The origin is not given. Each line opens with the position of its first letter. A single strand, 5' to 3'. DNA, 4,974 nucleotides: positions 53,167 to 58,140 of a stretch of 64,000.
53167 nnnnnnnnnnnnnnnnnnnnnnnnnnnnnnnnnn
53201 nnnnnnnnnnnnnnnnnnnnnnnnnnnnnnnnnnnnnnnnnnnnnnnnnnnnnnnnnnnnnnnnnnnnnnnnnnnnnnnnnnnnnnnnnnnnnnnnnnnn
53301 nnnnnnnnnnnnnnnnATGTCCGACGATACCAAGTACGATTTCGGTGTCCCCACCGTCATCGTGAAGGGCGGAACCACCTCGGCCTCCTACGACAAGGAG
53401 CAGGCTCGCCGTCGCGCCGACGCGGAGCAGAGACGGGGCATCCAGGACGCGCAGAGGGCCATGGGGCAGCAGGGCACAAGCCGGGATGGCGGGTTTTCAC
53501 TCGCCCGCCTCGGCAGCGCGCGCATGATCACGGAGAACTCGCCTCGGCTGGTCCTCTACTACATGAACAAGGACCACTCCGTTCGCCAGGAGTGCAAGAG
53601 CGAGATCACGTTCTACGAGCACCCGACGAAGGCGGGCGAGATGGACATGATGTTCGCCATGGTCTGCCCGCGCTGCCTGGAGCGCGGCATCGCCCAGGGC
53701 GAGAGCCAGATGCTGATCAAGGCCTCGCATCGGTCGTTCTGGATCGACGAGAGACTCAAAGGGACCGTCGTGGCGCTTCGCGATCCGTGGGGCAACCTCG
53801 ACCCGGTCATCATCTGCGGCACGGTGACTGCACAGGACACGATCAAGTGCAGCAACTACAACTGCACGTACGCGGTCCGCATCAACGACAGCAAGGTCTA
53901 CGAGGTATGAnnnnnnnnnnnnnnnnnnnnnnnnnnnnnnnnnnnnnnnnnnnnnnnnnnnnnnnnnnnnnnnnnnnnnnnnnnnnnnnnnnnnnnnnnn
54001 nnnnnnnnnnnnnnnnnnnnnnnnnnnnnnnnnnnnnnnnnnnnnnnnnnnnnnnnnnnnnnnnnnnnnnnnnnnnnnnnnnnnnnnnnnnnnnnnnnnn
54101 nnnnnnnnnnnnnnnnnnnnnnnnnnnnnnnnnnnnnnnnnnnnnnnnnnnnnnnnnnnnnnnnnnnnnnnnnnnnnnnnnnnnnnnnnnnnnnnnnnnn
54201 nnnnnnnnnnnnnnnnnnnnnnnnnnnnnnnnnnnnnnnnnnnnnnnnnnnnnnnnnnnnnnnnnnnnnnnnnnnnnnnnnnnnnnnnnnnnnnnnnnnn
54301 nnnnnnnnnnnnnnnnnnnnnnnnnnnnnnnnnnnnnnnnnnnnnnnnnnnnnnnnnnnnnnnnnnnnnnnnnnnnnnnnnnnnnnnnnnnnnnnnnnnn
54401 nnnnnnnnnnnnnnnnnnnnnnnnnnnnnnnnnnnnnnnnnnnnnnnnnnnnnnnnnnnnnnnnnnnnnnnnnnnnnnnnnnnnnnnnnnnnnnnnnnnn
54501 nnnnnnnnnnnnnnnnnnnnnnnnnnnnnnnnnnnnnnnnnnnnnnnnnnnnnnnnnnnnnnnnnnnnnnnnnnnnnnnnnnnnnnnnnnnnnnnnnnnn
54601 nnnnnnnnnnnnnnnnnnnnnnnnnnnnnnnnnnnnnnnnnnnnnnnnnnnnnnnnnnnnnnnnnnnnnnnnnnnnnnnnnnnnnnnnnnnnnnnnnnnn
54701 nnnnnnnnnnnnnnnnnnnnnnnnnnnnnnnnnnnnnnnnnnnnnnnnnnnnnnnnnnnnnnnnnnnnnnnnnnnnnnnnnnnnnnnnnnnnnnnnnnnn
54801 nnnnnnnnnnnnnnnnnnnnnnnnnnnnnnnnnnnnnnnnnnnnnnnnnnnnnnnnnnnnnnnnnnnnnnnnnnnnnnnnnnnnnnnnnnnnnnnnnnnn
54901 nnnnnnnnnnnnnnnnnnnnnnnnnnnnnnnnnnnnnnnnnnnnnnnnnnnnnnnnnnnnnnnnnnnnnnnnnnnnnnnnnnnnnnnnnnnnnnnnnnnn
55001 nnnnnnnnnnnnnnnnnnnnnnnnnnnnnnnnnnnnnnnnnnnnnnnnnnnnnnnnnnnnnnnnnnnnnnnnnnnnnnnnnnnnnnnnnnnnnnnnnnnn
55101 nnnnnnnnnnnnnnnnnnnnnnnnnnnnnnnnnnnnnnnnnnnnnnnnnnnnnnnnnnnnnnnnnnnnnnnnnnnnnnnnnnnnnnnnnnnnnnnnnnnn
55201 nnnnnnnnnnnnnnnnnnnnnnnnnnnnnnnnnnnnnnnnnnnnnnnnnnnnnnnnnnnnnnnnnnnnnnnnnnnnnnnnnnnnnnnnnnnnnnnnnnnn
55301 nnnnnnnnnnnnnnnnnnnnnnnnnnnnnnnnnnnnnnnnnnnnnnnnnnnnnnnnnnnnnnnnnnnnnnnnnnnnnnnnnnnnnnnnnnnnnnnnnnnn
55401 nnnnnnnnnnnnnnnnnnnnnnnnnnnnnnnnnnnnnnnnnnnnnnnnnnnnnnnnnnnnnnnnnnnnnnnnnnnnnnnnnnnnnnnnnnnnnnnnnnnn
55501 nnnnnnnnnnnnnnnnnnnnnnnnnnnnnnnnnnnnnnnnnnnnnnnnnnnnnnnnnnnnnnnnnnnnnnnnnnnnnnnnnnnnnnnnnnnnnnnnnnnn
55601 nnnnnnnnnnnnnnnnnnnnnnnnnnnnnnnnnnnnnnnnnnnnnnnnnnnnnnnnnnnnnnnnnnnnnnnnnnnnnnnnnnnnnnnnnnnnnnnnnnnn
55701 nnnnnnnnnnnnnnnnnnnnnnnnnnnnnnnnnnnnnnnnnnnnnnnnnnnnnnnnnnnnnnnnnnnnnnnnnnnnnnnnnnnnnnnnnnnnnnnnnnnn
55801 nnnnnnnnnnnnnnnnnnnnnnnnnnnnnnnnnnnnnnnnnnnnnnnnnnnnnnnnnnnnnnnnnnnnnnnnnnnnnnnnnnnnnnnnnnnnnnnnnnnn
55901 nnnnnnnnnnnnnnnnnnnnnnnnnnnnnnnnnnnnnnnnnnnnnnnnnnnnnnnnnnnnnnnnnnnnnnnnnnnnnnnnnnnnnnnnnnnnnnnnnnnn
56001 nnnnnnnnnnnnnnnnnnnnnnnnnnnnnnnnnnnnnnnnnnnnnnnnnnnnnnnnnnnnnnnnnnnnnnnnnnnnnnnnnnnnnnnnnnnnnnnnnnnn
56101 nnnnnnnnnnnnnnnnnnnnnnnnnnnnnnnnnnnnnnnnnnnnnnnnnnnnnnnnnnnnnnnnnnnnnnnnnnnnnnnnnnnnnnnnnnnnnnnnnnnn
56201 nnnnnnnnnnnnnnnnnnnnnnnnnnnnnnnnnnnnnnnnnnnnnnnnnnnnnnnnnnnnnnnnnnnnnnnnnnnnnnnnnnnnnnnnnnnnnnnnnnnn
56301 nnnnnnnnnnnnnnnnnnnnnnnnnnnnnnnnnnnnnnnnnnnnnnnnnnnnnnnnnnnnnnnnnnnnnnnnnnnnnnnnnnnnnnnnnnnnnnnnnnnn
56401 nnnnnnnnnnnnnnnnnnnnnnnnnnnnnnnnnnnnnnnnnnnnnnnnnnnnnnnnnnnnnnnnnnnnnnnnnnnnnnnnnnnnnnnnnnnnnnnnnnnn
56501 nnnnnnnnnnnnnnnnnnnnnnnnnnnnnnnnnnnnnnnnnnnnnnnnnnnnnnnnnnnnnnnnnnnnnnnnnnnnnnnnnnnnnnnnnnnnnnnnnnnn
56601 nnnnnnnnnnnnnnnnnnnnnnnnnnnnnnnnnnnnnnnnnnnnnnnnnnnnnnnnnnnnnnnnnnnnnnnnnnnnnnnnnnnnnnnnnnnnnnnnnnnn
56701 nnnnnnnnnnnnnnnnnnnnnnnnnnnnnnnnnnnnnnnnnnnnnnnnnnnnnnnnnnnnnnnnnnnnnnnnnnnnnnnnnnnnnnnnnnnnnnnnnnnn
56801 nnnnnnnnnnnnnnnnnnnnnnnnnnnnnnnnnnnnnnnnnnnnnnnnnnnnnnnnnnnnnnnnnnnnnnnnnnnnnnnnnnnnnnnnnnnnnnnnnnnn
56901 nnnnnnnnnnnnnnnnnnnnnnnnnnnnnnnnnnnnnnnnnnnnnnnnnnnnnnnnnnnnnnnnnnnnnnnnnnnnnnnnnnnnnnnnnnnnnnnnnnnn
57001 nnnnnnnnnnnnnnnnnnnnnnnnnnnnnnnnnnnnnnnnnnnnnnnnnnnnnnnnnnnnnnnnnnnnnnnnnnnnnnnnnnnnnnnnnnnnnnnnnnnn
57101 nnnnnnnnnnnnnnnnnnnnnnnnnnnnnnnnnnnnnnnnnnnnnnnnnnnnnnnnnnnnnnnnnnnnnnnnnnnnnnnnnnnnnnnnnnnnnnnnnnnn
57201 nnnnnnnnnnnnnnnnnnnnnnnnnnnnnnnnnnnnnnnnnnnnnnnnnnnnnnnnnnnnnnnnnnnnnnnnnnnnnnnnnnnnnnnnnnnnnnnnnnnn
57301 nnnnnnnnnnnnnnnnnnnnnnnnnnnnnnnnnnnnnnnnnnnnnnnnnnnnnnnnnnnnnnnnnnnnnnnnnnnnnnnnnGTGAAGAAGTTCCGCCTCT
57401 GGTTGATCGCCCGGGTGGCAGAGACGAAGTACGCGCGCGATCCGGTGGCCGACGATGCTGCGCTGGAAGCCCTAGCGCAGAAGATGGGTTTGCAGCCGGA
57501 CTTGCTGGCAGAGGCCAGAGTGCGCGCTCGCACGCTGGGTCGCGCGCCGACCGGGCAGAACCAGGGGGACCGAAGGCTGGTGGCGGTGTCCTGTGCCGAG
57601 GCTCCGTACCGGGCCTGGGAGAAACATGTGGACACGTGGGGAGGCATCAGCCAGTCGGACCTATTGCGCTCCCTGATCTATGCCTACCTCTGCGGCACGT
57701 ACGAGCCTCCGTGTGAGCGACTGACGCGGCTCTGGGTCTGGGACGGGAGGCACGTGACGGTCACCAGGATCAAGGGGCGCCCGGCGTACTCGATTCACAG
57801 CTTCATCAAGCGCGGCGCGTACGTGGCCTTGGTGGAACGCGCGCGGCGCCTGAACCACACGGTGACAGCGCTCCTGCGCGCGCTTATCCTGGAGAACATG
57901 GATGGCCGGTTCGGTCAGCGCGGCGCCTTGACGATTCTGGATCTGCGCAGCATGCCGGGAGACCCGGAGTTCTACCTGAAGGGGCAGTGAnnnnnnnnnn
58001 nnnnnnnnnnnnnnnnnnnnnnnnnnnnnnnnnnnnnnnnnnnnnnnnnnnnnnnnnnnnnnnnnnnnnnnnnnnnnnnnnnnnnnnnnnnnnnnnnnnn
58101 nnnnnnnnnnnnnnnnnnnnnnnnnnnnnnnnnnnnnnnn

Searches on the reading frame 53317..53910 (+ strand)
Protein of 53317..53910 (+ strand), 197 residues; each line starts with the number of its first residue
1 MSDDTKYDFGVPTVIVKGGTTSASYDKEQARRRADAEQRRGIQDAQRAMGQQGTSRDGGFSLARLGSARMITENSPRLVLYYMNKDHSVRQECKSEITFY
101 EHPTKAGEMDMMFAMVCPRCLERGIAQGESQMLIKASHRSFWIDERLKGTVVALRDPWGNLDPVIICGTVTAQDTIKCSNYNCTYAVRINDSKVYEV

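Call 13: search_protein_families(library=pfam, proteins=[window:53317-53910:+], max_evalue=0.01)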
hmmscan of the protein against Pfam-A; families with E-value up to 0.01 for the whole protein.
window:53317-53910:+ (197 aa): 0 families

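Call 14: search_protein_families(library=phrogs, proteins=[window:53317-53910:+], max_evalue=0.01)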
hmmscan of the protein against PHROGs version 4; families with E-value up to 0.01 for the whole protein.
window:53317-53910:+ (197 aa): 0 families

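Call 21: find_related_loci(query=window:53317-53910:+, collection=viral_contigs, flank=3000)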
Query window:53317-53910:+ (197 aa) in viral_contigs; peptide patterns used: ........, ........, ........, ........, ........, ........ (x = any residue, [..] = any of these).
2 stretches matched a pattern, but none encodes a relative of the query by tblastn (E <= 1e-3).

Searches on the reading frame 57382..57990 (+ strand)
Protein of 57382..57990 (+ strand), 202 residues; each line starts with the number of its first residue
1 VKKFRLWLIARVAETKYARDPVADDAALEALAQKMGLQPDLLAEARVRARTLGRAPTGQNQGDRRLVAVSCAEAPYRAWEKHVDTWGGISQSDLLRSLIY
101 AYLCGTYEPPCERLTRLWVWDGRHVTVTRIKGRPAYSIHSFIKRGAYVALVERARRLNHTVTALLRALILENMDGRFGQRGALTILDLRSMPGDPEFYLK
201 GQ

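Call 13: search_protein_families(library=pfam, proteins=[window:57382-57990:+], max_evalue=0.01)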
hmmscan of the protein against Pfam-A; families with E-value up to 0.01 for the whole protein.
window:57382-57990:+ (202 aa): 0 families

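Call 14: search_protein_families(library=phrogs, proteins=[window:57382-57990:+], max_evalue=0.01)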
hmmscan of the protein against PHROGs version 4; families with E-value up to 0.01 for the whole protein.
window:57382-57990:+ (202 aa): 0 families

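Call 61: find_homologous_proteins(query=window:57382-57990:+, max_evalue=0.001)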
Query window:57382-57990:+ (202 aa): 2 proteins with E <= 0.001 among 1797 candidates.
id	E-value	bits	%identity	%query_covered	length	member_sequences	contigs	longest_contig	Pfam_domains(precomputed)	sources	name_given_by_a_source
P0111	8.8e-132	455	100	100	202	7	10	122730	-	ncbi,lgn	-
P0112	3.3e-113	394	86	100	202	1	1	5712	-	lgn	-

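Call 62: list_cluster_members(proteins=[P0111])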
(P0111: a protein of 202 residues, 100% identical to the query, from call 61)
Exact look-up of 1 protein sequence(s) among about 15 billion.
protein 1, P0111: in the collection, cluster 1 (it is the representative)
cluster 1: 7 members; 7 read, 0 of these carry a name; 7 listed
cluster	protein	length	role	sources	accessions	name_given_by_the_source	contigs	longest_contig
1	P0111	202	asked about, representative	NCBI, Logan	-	-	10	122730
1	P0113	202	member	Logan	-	-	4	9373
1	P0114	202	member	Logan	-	-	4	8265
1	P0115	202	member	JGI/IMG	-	-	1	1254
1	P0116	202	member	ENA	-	-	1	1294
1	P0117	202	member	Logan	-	-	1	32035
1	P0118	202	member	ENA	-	-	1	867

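Call 63: find_encoding_contigs(protein=P0111, flank=10000, max_places=4)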
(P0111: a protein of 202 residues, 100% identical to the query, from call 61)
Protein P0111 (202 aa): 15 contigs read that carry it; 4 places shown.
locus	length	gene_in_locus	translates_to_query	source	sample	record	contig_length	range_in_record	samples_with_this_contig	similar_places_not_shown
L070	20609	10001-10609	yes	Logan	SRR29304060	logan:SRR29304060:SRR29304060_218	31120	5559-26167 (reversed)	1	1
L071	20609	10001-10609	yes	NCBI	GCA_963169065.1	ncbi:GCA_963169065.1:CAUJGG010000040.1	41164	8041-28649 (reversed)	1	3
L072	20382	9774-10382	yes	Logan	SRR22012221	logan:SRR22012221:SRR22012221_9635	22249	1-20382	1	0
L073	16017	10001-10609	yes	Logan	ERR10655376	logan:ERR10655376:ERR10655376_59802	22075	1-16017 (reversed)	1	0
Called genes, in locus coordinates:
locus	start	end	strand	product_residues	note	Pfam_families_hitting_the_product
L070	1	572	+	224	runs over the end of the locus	-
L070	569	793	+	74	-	-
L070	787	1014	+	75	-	-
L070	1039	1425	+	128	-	-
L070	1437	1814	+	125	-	-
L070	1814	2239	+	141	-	-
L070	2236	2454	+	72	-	-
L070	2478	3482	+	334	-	-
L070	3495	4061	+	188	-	PF00226:DnaJ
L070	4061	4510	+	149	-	-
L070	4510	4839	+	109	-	-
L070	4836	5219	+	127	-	-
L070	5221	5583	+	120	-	-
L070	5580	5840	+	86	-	-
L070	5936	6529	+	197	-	-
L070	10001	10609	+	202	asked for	-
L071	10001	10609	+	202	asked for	-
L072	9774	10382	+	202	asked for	-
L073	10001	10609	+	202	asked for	-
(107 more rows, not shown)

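Call 68: search_solved_structures(query=A3, max_evalue=10, show_alignments=3)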
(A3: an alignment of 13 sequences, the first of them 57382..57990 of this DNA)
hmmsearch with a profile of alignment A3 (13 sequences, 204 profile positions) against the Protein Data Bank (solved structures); distinct sequences matched with E-value up to 10: 0.

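Call 69: search_protein_families(library=pfam, alignment_id=A3, max_evalue=1)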
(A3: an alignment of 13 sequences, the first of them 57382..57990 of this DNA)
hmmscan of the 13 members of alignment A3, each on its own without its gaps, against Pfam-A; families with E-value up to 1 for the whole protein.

A. member 1, window:57382-57990:+ (202 aa): 1 family
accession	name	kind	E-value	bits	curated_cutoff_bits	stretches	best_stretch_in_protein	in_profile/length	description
PF01402.27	RHH_1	-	0.059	13.8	20.5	0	86-103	20-37/39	Ribbon-helix-helix protein, copG family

B. families by the number of members that match (of 13 scanned): 6 families
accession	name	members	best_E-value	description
PF01402.27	RHH_1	3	0.041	Ribbon-helix-helix protein, copG family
PF02998.19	Lentiviral_Tat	1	0.013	Lentiviral Tat protein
PF13560.12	HTH_31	1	0.053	Helix-turn-helix domain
PF14612.12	Ino80_Iec3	1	0.064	IEC3 subunit of the Ino80 complex, chromatin re-modelling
PF07982.17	Herpes_UL74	1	0.24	Herpes UL74 glycoproteins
PF16859.10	TetR_C_11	1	0.44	Tetracyclin repressor-like, C-terminal domain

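Call 74: search_protein_representatives(protein=window:57382-57990:+)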
Query: 202 residues. Proteins with E-value up to 0.001 (for the whole library): 128; up to 1e-10: 43; up to 1e-30: 3. The best 128 are listed.
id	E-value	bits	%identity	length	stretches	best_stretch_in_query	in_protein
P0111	2.8e-132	454.9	100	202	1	1-202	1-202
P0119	1.2e-37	146.0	47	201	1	4-199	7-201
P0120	7.5e-31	123.8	46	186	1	24-198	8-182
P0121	1.5e-24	103.2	37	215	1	4-201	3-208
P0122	6.7e-24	101.1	38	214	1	3-201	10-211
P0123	1.7e-20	90.0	38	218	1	4-199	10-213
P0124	2.1e-20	89.7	40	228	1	3-194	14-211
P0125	3.0e-20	89.2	38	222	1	2-196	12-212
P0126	4.0e-20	88.8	37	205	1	11-202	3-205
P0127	1.4e-19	87.0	38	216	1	2-197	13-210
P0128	3.1e-19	85.9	36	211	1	4-200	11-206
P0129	4.8e-18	82.0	38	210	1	2-199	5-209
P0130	5.1e-18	81.9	37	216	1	2-199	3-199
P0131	1.5e-17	80.3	34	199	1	3-195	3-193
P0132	1.1e-16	77.6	38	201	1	3-189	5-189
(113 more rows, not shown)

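Call 77: search_solved_structures(query=A4, max_evalue=10, show_alignments=3)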
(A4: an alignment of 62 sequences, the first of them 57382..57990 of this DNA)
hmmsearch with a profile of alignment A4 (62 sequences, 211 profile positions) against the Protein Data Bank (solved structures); distinct sequences matched with E-value up to 10: 5.
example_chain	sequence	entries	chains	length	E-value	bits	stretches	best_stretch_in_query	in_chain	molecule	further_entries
7bqb_A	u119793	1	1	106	0.032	16.8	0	29-60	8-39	NF6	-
2k5j_A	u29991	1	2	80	0.17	14.4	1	79-133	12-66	uncharacterized protein yiiF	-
2p6j_A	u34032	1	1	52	0.58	12.7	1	16-56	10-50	designed engrailed homeodomain variant UVF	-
4r1h_A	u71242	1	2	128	1.1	11.8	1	32-104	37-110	Lmo0741 protein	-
4ham_A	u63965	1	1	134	1.6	11.2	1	13-58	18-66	Lmo2241 protein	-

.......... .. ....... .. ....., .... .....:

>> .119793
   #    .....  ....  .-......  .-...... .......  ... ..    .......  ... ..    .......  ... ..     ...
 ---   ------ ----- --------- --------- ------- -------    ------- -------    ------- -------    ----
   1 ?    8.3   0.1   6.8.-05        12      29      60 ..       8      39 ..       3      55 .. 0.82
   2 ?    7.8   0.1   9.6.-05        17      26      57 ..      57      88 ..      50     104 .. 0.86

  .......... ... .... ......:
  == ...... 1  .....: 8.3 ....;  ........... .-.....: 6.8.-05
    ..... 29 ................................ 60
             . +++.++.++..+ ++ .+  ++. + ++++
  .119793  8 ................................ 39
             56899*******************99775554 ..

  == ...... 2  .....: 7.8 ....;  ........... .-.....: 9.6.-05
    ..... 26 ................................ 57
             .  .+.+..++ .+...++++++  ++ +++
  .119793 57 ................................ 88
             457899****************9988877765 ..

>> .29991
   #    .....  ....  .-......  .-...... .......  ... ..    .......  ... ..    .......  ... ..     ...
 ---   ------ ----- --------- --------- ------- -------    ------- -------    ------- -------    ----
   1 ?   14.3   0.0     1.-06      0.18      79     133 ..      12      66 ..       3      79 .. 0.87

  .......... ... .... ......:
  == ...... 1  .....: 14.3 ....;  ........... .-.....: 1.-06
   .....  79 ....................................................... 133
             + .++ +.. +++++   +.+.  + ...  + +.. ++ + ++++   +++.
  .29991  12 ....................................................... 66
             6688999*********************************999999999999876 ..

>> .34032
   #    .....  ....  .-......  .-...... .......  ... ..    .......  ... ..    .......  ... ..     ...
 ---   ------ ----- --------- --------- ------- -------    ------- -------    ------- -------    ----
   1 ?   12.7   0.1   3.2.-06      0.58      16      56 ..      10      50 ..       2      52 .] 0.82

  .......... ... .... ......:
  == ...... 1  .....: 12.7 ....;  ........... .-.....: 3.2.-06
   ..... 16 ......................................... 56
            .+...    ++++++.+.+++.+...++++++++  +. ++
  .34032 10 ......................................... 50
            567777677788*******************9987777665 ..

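Call 84: predict_structure(alignment_id=A4)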
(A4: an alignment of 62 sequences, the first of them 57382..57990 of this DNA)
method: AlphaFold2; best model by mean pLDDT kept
length: 202 residues; sequences in the alignment: 62
mean_pLDDT: 93.6   pTM: 0.74
mean pLDDT of the five models: 93.6, 93.4, 93.2, 93.0, 92.8
residues with pLDDT >= 90: 181; 70-90: 10; 50-70: 10; < 50: 1
segments of 3 or more residues with pLDDT < 50: none
pLDDT, mean of each block of 10 residues (from residue 1): 92 92 96 98 95 58 88 98 97 98 97 95 96 97 97 97 98 98 97 94 64
secondary structure, 60 per line:
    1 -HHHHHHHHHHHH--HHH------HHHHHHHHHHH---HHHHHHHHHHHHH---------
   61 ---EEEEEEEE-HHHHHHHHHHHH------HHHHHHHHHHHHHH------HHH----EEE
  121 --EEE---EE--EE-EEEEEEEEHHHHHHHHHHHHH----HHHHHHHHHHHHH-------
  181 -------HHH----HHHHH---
elements in order: H2-13 H25-35 H39-51 E64-71 H73-84 H91-104 E118-120 E123-125 E136-143 H144-156 H161-173 H195-199

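Call 87: fold_search(model_id=the predicted structure, library=pdb)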
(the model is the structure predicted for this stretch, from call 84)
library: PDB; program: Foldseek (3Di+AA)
matches with E <= 10: 109; with E <= 0.001: 0
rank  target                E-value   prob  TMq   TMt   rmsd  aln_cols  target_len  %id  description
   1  8dqp_A                3.1e-01  0.09  0.15  0.08  17.2       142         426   15  Crystal structure of Arabidopsis thaliana COSY in complex with scopoletin (released 2023-01-11)
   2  8dqo_B                4.1e-01  0.08  0.15  0.08  18.4       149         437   14  Crystal structure of Arabidopsis thaliana COSY (released 2023-01-11)
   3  8dqo_A                5.7e-01  0.06  0.15  0.08  17.4       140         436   13  Crystal structure of Arabidopsis thaliana COSY (released 2023-01-11)
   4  9f0y_F                6.0e-01  0.75  0.32  0.53   7.8       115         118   10  CryoEM structure of the F plasmid relaxosome with TraI in its TE mode, derived from the ss-27_+8ds+9_+143-R Locally-re (released 2025-06-04)
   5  4lrv_C                6.7e-01  0.21  0.22  0.36   7.4       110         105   11  Crystal structure of DndE from Escherichia coli B7A involved in DNA phosphorothioation modification (released 2013-08-28)
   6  8dqr                  7.1e-01  0.06  0.15  0.08  18.6       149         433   13  Crystal structure of Arabidopsis thaliana COSY in complex with scopoletin (released 2023-01-11)
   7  7x4e                  8.0e-01  0.25  0.29  0.44   5.5       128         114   16  Structure of 10635-DndE (released 2022-04-20)
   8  9f0y_G                1.0e+00  0.57  0.32  0.55   6.3       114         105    9  CryoEM structure of the F plasmid relaxosome with TraI in its TE mode, derived from the ss-27_+8ds+9_+143-R Locally-re (released 2025-06-04)
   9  7rhy_A                1.2e+00  0.04  0.14  0.12  17.2       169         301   15  Cre recombinase mutant (D33A/A36V/R192A) in complex with loxA DNA hairpin (released 2022-01-19)
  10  9f11_G                1.3e+00  0.60  0.35  0.63   6.6       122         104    6  CryoEM structure of the F plasmid relaxosome with oriT DNA ss-27_+3ds+4_+143 and TraI its TE mode, derived from ss-27_ (released 2025-06-04)
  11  4lrv_N                1.3e+00  0.23  0.28  0.46   5.8       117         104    8  Crystal structure of DndE from Escherichia coli B7A involved in DNA phosphorothioation modification (released 2013-08-28)
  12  8dqq_B                1.3e+00  0.04  0.15  0.08  19.0       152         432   14  Crystal structure of Arabidopsis thaliana COSY in complex with scopoletin (released 2023-01-11)
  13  8dqp_B                1.5e+00  0.04  0.14  0.09  18.6       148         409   14  Crystal structure of Arabidopsis thaliana COSY in complex with scopoletin (released 2023-01-11)
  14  4lrv_K                1.7e+00  0.18  0.28  0.47   5.4       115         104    9  Crystal structure of DndE from Escherichia coli B7A involved in DNA phosphorothioation modification (released 2013-08-28)
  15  9f0x_E                1.8e+00  0.41  0.32  0.54   7.9       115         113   10  CryoEM structure of the F plasmid relaxosome in its pre-initiation state, derived from the ds-27_+143-R Locally-refine (released 2025-06-04)
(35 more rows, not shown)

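Call 119: fold_search(model_id=the predicted structure, library=viral)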
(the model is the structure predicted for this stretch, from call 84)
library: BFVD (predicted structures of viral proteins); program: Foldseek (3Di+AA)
matches with E <= 10: 176; with E <= 0.001: 1
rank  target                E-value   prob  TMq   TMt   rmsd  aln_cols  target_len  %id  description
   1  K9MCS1                3.8e-04  1.00  0.35  0.21  11.3       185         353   14  (no name in the UniProt tables at hand)
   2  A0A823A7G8            2.8e-03  1.00  0.40  0.66   3.7       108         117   20  (no name in the UniProt tables at hand)
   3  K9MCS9                2.8e-03  1.00  0.40  0.66   3.5       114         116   16  (no name in the UniProt tables at hand)
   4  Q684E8                4.6e-03  1.00  0.44  0.29  10.6       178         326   13  (no name in the UniProt tables at hand)
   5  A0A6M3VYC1            8.6e-03  1.00  0.36  0.70   4.1       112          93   11  Putative transcriptional regulator [Saccharolobus solfataricus rod-shaped virus 1]
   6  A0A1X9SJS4            1.0e-02  1.00  0.31  0.62   6.6       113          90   12  Uncharacterized protein [Sulfolobus islandicus rod-shaped virus 10]
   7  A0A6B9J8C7            1.1e-02  1.00  0.41  0.65   6.0       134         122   13  (no name in the UniProt tables at hand)
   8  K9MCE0                1.7e-02  1.00  0.37  0.65   3.8       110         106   10  (no name in the UniProt tables at hand)
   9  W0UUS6                1.7e-02  1.00  0.40  0.71   7.0       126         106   12  (no name in the UniProt tables at hand)
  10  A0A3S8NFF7            2.0e-02  0.99  0.38  0.41   8.1       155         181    9  (no name in the UniProt tables at hand)
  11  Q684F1                2.4e-02  0.96  0.36  0.27  15.6       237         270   10  (no name in the UniProt tables at hand)
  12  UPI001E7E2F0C         3.1e-02  1.00  0.39  0.58   6.6       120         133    6  (no name look-up for this kind of identifier)
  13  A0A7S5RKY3            3.3e-02  1.00  0.37  0.72   5.6       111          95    8  (no name in the UniProt tables at hand)
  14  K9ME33                3.5e-02  1.00  0.39  0.23   3.7       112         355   12  (no name in the UniProt tables at hand)
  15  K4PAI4                4.9e-02  1.00  0.37  0.58   4.3       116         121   11  Ribbon-helix-helix protein CopG domain-containing protein [Sulfolobales Mexican rod-shaped virus 1]
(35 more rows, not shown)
